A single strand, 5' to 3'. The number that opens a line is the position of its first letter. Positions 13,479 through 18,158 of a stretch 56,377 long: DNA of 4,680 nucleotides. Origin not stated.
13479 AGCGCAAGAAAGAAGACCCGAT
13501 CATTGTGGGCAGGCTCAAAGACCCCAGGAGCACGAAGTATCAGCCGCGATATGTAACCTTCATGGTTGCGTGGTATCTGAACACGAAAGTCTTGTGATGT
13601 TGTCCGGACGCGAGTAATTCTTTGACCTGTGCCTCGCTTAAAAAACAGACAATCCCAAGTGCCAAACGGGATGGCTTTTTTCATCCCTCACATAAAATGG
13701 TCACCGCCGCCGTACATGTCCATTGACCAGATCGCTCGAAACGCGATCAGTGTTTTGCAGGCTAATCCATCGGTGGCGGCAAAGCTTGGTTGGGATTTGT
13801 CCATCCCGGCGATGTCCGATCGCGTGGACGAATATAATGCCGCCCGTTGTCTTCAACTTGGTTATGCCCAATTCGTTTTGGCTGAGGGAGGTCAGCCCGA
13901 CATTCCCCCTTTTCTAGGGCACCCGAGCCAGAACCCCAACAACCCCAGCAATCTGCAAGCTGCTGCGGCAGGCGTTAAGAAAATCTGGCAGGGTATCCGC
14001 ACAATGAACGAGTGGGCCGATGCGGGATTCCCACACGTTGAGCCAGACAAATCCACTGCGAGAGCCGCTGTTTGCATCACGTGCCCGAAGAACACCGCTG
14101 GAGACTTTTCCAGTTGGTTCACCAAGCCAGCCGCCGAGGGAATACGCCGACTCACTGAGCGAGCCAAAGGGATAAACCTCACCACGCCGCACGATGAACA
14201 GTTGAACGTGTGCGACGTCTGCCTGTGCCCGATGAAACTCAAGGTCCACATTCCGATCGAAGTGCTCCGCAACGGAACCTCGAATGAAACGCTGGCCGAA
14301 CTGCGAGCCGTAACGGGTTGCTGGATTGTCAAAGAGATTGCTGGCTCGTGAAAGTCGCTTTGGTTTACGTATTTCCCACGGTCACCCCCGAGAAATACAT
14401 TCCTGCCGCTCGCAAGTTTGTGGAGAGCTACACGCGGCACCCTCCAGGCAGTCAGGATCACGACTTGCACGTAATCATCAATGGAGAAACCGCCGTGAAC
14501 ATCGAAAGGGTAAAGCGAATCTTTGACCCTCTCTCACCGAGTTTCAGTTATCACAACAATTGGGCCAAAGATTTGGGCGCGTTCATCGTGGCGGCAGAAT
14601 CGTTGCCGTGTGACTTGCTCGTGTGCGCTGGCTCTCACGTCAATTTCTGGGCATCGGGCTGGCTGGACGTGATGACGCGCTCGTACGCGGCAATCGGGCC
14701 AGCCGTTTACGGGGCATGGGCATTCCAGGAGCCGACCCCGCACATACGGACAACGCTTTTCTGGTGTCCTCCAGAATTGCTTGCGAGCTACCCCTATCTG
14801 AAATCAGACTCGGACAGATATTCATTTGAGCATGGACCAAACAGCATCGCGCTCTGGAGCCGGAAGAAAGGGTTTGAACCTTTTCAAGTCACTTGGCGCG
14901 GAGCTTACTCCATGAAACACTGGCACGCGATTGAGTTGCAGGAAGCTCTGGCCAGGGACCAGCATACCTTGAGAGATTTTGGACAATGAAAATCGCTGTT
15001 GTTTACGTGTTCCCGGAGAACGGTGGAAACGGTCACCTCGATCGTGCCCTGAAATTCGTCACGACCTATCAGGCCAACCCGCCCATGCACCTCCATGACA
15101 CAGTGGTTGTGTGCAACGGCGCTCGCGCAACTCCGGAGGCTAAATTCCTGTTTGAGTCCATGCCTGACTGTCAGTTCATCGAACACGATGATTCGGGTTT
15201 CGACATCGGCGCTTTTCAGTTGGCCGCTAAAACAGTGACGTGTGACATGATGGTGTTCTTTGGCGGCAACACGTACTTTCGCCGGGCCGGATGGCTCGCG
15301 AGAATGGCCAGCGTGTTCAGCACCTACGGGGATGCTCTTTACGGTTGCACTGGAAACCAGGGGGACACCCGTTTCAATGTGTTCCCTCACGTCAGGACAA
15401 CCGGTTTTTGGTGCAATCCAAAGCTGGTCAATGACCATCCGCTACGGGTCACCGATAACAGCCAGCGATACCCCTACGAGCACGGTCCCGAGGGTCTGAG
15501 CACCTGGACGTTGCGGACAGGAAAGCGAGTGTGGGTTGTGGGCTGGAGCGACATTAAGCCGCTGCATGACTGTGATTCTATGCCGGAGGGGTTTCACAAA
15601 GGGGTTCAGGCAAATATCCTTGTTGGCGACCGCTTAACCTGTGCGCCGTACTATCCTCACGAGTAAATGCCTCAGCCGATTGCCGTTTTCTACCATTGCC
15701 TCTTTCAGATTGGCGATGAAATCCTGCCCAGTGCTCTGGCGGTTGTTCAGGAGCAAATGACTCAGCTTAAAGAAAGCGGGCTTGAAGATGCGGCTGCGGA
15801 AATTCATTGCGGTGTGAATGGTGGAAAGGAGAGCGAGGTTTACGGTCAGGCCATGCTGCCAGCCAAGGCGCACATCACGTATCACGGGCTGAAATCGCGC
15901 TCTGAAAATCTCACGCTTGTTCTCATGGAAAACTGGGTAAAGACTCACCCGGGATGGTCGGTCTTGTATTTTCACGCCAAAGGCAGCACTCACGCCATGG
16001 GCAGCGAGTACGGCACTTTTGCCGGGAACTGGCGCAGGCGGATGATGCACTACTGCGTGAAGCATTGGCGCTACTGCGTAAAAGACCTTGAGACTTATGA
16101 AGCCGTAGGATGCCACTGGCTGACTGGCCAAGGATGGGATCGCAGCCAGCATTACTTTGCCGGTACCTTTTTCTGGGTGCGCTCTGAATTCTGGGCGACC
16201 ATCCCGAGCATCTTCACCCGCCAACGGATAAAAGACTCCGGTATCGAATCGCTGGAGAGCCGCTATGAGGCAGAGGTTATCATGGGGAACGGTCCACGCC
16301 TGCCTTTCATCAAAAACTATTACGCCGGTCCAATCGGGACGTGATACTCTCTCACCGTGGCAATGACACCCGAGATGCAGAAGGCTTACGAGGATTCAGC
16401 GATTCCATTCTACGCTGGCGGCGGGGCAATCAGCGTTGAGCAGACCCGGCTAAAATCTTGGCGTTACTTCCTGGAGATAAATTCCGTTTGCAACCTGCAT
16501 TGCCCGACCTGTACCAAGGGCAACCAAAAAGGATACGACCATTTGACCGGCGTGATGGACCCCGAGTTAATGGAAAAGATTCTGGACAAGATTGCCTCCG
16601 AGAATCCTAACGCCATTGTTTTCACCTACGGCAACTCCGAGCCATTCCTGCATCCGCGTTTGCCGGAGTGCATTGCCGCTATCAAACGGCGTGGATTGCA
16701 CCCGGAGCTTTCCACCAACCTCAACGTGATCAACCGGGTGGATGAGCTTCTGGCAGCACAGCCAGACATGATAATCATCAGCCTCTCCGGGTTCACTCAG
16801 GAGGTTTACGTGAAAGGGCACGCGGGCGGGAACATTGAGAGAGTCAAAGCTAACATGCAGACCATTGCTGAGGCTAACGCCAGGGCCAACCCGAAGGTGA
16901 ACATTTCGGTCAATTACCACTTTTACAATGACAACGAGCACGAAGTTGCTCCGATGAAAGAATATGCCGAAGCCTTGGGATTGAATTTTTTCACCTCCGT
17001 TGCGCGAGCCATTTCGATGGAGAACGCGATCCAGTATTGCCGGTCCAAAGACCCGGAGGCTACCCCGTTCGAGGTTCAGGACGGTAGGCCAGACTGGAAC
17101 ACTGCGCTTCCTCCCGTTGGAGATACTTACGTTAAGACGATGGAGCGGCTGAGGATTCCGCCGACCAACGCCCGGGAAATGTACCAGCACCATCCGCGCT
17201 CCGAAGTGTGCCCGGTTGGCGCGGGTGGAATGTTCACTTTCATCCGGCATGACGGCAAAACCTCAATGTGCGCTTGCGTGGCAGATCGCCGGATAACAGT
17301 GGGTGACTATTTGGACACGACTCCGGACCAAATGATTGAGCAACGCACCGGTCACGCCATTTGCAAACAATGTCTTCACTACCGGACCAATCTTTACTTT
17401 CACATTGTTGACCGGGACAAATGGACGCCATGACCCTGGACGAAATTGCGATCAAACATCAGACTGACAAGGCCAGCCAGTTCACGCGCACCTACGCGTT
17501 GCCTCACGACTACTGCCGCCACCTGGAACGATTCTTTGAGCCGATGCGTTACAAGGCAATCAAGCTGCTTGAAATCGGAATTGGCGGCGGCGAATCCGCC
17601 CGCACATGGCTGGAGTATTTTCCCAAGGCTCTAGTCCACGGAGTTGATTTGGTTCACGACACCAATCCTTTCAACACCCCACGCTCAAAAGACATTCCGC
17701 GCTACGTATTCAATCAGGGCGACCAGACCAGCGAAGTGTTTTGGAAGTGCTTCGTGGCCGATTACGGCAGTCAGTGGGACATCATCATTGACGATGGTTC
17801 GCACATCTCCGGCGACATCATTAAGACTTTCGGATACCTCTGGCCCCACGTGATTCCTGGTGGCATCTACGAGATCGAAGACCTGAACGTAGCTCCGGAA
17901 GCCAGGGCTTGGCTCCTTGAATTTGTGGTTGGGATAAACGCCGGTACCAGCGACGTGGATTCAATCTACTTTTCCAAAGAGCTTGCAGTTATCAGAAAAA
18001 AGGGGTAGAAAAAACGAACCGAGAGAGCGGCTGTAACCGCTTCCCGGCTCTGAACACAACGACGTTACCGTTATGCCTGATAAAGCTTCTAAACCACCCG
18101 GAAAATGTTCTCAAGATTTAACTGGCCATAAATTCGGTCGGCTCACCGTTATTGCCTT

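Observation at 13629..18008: Translationally coupled enzyme operon: two paralogous unknown enzymes, a third unknown enzyme, a radical SAM/SPASM-like protein and a SAM methyltransferase, between the XRE switch and the head genes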

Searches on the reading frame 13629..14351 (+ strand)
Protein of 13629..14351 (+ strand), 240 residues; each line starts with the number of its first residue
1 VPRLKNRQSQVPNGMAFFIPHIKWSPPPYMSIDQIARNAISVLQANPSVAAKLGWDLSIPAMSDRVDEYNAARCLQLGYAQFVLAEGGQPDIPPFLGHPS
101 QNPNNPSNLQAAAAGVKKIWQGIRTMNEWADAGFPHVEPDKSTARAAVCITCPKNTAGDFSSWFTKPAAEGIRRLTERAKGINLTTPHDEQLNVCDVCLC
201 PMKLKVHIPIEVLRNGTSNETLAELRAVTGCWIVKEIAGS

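Call 3: search_protein_families(library=pfam, proteins=[window:13629-14351:+], max_evalue=0.1)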
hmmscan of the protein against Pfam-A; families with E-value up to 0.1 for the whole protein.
window:13629-14351:+ (240 aa): 0 families

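Call 4: search_protein_families(library=phrogs, proteins=[window:13629-14351:+], max_evalue=0.01)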
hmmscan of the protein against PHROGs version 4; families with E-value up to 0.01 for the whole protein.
window:13629-14351:+ (240 aa): 0 families

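Call 5: search_protein_families(library=ncbifam, proteins=[window:13629-14351:+], max_evalue=0.1)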
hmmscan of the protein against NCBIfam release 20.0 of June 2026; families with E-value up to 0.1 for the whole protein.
window:13629-14351:+ (240 aa): 0 families

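Call 36: search_protein_families(library=pfam, alignment_id=A5, max_evalue=0.05)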
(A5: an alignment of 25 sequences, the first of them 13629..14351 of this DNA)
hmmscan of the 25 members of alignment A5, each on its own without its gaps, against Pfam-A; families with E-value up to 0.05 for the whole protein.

A. member 1, window:13629-14351:+ (240 aa): 0 families

B. families by the number of members that match (of 25 scanned): 2 families
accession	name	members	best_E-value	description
PF07776.21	zf-AD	2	0.027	Zinc-finger associated domain (zf-AD)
PF09822.16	ABC_transp_aux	1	0.03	ABC-type uncharacterized transport system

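Call 62: search_solved_structures(query=A5, max_evalue=5)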
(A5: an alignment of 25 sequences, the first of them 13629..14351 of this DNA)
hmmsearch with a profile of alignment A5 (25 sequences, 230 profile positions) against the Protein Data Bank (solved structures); distinct sequences matched with E-value up to 5: 0.

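Call 69: search_protein_representatives(protein=window:13629-14351:+)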
Query: 240 residues. Proteins with E-value up to 0.001 (for the whole library): 971; up to 1e-10: 467; up to 1e-30: 81. The best 150 are listed.
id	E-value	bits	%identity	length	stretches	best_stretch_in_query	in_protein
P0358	2.0e-54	201.0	41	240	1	4-238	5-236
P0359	7.2e-52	192.6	41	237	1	3-238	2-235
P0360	1.5e-49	185.1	39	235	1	1-237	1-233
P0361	1.6e-48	181.7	38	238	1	1-238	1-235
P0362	8.1e-48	179.4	40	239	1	2-237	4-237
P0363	1.2e-46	175.5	40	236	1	1-240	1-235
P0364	2.9e-46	174.3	53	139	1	102-237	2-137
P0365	7.7e-46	172.9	36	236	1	1-237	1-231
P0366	1.6e-45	171.8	40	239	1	5-237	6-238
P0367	3.7e-45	170.7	41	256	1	3-205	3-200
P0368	2.3e-44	168.1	42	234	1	1-236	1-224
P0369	3.9e-44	167.3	40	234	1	1-235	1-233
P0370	1.2e-43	165.7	40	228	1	1-236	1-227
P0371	6.5e-43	163.3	40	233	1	2-236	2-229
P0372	3.1e-42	161.1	40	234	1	1-235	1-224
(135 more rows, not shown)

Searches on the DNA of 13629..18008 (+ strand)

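Call 7: search_dna_similar(query=window:13629-18008:+, collection=phages, mode=distant, max_rows=20)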
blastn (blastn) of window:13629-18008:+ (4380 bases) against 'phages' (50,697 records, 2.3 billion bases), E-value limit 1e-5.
No match.
